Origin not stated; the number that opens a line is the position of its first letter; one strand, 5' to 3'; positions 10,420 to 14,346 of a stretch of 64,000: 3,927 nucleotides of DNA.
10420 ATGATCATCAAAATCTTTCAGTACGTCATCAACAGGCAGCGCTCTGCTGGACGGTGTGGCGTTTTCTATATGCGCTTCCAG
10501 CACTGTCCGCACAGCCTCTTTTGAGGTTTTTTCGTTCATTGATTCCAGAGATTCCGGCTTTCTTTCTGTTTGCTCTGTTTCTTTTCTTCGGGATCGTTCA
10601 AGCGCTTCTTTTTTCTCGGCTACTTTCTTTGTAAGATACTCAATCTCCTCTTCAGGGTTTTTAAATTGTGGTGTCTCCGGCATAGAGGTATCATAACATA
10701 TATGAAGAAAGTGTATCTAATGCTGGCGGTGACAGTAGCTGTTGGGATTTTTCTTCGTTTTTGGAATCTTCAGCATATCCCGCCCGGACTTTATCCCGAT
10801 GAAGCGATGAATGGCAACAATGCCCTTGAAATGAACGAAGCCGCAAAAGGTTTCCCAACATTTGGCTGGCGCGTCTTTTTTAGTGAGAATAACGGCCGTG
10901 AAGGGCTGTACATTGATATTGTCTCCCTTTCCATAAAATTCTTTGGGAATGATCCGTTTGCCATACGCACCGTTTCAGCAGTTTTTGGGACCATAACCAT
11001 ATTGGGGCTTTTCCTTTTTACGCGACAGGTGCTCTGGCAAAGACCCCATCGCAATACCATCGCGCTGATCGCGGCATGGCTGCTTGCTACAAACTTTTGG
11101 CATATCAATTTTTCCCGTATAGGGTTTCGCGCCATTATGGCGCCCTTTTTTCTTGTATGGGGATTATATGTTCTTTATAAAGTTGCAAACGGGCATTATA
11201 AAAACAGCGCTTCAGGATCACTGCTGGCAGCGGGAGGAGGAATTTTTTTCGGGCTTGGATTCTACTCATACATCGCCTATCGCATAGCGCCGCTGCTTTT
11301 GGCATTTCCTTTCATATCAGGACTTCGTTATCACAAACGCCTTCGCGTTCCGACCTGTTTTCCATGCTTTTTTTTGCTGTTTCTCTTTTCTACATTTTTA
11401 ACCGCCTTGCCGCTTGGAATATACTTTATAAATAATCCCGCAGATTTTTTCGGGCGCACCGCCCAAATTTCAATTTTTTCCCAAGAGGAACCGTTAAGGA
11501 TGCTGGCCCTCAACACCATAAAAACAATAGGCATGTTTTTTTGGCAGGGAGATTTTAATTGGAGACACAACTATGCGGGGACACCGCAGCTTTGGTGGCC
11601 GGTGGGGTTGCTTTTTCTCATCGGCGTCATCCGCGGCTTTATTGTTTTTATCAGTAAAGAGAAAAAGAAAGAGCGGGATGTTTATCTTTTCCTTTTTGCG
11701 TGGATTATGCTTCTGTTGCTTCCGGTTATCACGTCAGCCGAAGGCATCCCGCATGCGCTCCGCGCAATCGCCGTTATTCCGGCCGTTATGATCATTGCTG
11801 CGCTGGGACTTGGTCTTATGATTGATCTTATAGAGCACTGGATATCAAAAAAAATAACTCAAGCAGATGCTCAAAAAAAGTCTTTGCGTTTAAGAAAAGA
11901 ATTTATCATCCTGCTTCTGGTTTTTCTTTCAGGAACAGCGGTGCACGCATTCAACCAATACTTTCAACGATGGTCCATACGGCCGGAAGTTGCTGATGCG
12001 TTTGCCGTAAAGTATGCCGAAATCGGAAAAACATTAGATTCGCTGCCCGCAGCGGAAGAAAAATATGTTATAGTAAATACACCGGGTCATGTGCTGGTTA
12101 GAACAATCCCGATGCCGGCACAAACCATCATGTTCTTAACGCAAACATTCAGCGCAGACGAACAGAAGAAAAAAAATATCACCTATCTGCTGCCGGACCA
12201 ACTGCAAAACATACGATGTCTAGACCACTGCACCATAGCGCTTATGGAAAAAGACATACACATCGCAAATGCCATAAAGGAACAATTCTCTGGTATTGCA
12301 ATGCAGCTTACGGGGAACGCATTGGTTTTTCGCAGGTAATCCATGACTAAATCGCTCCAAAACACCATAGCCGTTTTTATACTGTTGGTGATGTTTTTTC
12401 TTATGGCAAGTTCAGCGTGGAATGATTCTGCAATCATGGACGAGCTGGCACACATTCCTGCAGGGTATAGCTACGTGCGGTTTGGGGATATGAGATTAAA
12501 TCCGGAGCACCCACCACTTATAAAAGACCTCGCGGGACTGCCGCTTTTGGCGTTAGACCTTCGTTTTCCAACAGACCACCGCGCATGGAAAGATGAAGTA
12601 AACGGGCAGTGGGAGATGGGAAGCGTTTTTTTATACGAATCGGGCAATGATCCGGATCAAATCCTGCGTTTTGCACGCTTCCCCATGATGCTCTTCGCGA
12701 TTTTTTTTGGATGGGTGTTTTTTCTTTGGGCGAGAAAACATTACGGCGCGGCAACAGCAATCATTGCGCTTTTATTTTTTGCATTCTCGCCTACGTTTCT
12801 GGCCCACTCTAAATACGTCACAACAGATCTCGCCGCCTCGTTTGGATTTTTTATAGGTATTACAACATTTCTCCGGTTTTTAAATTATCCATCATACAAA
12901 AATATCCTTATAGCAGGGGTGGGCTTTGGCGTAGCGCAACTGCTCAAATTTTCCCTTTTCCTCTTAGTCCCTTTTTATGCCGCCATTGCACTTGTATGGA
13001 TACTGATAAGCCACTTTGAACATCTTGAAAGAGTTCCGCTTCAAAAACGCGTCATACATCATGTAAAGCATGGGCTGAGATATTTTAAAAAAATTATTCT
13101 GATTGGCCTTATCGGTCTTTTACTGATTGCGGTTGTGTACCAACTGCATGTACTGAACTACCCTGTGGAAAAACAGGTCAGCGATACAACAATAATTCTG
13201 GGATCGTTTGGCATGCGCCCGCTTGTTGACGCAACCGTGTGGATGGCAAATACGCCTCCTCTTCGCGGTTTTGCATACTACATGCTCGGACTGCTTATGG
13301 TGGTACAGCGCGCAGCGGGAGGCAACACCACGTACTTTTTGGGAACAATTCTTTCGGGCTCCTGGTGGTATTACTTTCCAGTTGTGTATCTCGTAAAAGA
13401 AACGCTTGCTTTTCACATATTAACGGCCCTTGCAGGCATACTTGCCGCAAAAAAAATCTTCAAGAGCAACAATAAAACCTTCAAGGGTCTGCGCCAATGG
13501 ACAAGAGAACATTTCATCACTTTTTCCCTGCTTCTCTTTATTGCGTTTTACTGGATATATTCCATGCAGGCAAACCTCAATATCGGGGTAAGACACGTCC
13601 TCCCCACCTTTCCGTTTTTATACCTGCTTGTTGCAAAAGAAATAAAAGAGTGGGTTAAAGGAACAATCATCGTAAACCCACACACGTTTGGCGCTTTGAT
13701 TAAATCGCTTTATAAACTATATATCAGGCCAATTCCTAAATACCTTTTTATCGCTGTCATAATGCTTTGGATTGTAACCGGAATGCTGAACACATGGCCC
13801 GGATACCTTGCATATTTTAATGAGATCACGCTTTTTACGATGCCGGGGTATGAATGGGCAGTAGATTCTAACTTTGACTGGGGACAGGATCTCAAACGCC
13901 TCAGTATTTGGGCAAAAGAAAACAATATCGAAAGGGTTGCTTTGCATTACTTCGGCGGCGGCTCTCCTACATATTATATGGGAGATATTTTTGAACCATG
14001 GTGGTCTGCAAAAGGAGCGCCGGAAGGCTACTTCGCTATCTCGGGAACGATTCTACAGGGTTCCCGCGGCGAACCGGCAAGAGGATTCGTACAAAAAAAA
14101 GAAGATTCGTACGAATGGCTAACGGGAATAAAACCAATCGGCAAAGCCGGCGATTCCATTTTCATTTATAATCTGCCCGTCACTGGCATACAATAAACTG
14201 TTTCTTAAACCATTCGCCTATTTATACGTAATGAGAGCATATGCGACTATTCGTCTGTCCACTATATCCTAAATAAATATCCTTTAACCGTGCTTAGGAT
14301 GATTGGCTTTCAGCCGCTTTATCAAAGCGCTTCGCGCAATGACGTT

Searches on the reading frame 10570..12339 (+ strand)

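Call 26: search_protein_families(library=pfam, proteins=[window:10570-12339:+], max_evalue=0.001)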
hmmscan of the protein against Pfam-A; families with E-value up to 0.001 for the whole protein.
window:10570-12339:+ (589 aa): 1 family
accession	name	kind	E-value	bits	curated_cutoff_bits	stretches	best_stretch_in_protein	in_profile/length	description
PF13231.12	PMT_2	-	1e-05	26.2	26.1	1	117-276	9-157/160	Dolichyl-phosphate-mannose-protein mannosyltransferase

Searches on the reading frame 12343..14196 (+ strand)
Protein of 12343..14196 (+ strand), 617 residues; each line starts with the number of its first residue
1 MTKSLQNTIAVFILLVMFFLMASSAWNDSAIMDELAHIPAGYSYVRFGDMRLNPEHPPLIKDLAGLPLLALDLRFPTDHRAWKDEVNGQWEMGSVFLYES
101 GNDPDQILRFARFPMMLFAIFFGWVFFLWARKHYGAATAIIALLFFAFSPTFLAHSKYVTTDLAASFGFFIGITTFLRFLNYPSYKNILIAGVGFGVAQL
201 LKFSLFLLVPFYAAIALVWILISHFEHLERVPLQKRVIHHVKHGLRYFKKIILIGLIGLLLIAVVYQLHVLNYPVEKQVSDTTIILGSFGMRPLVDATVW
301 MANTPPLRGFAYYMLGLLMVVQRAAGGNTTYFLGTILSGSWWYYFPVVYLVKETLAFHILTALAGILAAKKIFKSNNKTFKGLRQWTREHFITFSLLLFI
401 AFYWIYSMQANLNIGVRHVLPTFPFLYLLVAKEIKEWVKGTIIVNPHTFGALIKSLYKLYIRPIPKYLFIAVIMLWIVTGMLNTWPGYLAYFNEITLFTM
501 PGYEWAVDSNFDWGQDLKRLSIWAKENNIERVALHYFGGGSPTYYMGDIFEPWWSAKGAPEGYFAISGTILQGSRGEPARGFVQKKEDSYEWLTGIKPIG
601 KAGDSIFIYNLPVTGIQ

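Call 26: search_protein_families(library=pfam, proteins=[window:12343-14196:+], max_evalue=0.001)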
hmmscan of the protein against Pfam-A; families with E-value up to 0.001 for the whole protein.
window:12343-14196:+ (617 aa): 2 families
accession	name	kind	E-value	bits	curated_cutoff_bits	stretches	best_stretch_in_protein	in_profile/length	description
PF13231.12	PMT_2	-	5.7e-08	33.6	26.1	1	111-222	24-131/160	Dolichyl-phosphate-mannose-protein mannosyltransferase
PF02366.24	PMT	-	5.2e-06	26.6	22.7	1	24-254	15-228/245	Dolichyl-phosphate-mannose-protein mannosyltransferase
